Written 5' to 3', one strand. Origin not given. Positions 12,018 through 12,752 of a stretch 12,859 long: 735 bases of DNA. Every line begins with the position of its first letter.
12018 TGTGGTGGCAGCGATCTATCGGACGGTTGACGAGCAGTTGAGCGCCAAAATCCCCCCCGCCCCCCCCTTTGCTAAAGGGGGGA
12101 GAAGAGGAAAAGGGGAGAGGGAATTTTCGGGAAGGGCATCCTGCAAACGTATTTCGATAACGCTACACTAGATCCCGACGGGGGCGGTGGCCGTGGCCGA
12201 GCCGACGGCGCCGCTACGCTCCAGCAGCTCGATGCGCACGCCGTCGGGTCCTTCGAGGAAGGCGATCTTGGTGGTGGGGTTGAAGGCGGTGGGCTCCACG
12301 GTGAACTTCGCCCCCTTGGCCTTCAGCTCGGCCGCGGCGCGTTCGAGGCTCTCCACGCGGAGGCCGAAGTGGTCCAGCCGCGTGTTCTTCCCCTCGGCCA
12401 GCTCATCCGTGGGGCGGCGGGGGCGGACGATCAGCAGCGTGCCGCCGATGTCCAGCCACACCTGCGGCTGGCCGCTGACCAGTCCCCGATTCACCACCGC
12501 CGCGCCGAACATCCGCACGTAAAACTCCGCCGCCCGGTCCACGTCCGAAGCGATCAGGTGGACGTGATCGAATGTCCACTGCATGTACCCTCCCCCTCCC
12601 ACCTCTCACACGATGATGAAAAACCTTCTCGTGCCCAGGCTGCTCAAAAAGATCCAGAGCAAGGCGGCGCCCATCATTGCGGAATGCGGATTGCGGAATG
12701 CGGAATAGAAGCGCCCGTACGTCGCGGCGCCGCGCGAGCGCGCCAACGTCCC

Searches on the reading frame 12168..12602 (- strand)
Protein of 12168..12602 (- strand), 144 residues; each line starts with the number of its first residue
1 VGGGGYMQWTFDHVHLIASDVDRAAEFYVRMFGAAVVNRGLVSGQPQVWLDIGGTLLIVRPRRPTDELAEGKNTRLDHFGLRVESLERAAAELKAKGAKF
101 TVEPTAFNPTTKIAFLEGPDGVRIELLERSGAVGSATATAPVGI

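Call 4: search_protein_families(library=pfam, proteins=[window:12168-12602:-], max_evalue=0.01)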
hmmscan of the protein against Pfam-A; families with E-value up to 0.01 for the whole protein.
window:12168-12602:- (144 aa): 4 families
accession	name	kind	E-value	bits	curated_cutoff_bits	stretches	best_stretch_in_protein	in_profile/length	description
PF00903.31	Glyoxalase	-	5.1e-14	53.1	20.6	1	11-126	2-121/121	Glyoxalase/Bleomycin resistance protein/Dioxygenase superfamily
PF13669.12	Glyoxalase_4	-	6.3e-11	43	27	1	12-115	1-109/109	Glyoxalase/Bleomycin resistance protein/Dioxygenase superfamily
PF18029.7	Glyoxalase_6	-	5.3e-07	30.7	23.6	1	18-126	6-105/106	Glyoxalase-like domain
PF13468.12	Glyoxalase_3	-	7.5e-05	23.3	25.1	0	11-41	1-31/176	Glyoxalase-like domain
